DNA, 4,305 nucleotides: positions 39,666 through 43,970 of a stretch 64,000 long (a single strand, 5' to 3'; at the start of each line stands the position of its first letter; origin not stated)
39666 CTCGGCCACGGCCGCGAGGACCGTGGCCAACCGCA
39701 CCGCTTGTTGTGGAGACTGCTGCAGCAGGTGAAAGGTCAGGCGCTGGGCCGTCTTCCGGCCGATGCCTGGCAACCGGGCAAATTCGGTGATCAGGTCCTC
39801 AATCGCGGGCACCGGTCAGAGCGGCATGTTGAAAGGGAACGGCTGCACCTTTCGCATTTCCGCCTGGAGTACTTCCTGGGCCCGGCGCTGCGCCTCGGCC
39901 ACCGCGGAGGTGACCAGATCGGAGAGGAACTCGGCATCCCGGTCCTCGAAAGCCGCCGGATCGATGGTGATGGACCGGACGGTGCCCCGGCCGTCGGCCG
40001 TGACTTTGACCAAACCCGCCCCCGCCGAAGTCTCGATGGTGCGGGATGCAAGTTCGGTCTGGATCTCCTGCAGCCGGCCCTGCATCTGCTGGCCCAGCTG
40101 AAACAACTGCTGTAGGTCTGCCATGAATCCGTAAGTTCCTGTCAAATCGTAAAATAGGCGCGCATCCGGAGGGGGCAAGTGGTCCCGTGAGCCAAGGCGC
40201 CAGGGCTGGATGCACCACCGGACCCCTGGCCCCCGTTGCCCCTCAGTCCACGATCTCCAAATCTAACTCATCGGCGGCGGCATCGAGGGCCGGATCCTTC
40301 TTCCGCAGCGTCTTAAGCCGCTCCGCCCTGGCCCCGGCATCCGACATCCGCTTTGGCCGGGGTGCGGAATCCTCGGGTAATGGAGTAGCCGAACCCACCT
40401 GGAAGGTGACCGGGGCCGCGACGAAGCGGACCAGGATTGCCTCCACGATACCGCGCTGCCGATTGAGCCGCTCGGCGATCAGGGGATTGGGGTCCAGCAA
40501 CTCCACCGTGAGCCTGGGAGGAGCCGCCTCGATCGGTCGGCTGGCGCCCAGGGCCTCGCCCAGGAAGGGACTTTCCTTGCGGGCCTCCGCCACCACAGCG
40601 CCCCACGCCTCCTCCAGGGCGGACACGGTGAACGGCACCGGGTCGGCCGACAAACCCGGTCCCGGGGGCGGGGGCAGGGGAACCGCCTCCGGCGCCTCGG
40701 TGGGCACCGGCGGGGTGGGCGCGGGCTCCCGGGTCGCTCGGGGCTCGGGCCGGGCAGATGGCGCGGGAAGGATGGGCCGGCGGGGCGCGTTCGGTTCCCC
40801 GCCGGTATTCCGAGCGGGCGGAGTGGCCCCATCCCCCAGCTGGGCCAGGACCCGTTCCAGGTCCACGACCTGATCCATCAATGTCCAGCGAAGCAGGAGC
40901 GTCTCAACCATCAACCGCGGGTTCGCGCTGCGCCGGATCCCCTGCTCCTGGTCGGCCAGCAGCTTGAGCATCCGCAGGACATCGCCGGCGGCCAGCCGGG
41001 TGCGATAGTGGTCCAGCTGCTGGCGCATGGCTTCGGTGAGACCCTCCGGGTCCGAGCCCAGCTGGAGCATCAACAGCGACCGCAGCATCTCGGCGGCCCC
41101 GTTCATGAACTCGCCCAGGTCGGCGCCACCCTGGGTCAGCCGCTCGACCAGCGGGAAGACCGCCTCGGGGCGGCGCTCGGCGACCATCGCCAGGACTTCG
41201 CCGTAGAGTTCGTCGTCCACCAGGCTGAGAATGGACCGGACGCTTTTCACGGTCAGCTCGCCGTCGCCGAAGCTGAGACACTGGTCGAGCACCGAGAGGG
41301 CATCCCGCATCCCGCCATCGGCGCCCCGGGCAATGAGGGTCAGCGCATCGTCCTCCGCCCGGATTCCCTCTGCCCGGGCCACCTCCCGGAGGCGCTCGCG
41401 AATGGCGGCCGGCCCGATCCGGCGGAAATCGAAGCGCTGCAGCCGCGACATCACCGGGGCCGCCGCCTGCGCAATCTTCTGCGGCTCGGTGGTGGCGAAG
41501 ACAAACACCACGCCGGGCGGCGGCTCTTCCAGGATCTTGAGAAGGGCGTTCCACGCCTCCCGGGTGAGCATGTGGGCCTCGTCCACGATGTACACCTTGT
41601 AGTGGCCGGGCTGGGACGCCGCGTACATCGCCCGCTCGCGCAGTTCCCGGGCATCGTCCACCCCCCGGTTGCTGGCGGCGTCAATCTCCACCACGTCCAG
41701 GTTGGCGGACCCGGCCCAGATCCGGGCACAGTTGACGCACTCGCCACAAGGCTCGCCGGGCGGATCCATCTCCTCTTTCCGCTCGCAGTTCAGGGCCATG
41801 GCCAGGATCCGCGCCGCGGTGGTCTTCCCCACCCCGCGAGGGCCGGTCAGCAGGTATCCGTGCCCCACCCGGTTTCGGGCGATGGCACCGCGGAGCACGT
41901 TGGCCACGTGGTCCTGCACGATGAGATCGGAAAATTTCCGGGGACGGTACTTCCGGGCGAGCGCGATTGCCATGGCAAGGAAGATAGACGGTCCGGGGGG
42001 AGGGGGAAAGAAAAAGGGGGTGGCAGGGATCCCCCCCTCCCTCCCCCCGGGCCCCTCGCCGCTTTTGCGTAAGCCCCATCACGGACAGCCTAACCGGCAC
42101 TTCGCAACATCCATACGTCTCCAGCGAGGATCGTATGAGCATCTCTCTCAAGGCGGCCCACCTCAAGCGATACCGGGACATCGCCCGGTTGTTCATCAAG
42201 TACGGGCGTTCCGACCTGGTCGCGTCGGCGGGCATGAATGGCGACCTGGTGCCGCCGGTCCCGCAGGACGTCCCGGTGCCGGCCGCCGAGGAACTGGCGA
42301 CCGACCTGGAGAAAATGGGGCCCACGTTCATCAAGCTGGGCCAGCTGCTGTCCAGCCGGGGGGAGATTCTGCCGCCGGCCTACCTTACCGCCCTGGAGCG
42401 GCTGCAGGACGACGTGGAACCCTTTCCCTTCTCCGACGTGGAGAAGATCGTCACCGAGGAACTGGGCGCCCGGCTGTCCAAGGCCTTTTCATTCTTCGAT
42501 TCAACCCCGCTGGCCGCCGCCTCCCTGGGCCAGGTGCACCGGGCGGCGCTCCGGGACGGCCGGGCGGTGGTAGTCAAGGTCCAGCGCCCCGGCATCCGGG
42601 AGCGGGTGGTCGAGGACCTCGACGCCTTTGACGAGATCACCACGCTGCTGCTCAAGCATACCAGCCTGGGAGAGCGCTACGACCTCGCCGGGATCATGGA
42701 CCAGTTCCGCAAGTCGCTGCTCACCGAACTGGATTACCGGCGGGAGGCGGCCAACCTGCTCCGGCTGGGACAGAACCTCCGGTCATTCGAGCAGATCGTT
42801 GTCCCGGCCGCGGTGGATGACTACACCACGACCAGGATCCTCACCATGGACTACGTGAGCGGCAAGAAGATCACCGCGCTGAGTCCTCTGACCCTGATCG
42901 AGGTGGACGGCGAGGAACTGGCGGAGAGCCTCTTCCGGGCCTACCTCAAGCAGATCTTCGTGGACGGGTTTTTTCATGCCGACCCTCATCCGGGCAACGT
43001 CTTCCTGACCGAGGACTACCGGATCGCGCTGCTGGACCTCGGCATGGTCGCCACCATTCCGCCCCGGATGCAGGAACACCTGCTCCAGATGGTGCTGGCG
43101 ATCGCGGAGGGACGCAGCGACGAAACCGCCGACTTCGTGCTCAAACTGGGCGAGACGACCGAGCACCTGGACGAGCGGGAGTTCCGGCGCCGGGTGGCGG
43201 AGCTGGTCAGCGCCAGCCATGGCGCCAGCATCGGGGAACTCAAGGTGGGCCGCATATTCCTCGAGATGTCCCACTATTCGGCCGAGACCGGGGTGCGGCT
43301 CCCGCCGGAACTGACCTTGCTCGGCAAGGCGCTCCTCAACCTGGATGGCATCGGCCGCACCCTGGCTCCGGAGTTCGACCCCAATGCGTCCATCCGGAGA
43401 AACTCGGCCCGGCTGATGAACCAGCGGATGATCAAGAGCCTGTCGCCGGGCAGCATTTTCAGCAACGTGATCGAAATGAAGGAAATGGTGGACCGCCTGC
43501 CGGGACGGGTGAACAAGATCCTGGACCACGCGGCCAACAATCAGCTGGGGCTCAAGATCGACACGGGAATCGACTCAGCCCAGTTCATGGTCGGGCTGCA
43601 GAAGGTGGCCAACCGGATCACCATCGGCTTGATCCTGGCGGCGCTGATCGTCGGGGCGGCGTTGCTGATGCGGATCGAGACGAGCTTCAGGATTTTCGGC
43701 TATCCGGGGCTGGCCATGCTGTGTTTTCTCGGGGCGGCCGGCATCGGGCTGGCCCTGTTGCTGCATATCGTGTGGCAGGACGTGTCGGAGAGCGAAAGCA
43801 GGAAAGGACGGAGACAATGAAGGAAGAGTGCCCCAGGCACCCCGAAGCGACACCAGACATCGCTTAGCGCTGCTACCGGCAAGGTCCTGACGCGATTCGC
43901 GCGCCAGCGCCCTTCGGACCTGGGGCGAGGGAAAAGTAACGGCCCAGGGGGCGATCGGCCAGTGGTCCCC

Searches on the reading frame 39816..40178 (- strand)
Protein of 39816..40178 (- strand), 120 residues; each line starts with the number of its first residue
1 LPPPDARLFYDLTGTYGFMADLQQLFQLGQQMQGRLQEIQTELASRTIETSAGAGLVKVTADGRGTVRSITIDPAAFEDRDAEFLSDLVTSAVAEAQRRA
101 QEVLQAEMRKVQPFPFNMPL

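Call 30: search_protein_families(library=pfam, proteins=[window:39816-40178:-])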
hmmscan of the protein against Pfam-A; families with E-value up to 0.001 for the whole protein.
window:39816-40178:- (120 aa): 1 family
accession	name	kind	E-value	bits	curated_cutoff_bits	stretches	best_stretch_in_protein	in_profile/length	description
PF02575.21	YbaB_DNA_bd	-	2.2e-26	92.3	25.5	1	30-111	5-86/91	YbaB/EbfC DNA-binding family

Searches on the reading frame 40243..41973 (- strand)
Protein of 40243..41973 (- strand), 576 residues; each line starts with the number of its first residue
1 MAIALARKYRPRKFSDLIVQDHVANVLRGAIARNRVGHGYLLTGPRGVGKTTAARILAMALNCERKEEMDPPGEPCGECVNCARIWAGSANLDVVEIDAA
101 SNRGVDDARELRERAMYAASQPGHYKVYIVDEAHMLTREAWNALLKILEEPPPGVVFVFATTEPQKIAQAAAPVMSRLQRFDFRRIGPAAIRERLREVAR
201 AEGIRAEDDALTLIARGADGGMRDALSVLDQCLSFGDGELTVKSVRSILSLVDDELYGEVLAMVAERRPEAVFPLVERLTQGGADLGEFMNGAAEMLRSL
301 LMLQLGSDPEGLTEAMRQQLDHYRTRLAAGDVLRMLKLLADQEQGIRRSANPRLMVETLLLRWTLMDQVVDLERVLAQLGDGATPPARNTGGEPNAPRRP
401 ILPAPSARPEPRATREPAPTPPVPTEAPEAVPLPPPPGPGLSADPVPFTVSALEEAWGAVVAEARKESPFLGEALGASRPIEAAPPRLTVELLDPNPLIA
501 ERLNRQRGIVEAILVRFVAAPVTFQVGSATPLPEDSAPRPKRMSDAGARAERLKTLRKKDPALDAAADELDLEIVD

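Call 30: search_protein_families(library=pfam, proteins=[window:40243-41973:-])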
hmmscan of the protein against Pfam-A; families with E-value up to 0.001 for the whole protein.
window:40243-41973:- (576 aa): 10 families
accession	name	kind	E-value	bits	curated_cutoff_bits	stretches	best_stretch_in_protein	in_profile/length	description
PF13177.12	DNA_pol3_delta2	-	1.6e-33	116.4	27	1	20-185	2-159/161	DNA polymerase III, delta subunit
PF22608.2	DNAX_ATPase_lid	-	2.3e-16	59.7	27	1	191-238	2-49/49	DNA polymerase III clamp loader subunit, ATPase lid domain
PF12169.13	DNA_pol3_gamma3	-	5.2e-12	46.2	24.4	1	241-378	2-142/143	DNA polymerase III subunits gamma and tau domain III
PF00004.35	AAA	-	2e-10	41.7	21.2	1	40-180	1-125/131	ATPase family associated with various cellular activities (AAA)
PF13401.12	AAA_22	-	1.2e-09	39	27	1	41-159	9-122/130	AAA domain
PF13604.12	AAA_30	-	5.1e-06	26.8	27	1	41-158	22-122/191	AAA domain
PF05496.18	RuvB_N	-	8e-06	26.1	27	1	10-71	2-67/159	Holliday junction DNA helicase RuvB P-loop domain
PF07728.20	AAA_5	-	3.2e-05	24.4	22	0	41-65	3-27/139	AAA domain (dynein-related subfamily)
PF13191.12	AAA_16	-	0.00015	22.7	32.6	0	24-150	13-158/167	AAA ATPase domain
PF21960.2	RCF1-5-like_lid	-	0.00083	19.7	27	0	194-229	2-38/43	RCF1/5-like, AAA+ ATPase lid domain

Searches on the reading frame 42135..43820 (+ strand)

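Call 30: search_protein_families(library=pfam, proteins=[window:42135-43820:+])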
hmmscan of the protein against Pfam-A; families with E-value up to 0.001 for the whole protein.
window:42135-43820:+ (561 aa): 2 families
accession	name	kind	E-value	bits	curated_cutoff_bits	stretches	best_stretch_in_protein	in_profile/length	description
PF03109.22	ABC1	-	1.3e-73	247.6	22.9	1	89-328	1-237/244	ABC1 atypical kinase-like domain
PF01636.29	APH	-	4.6e-05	23.7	23.2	1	206-310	95-202/239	Phosphotransferase enzyme family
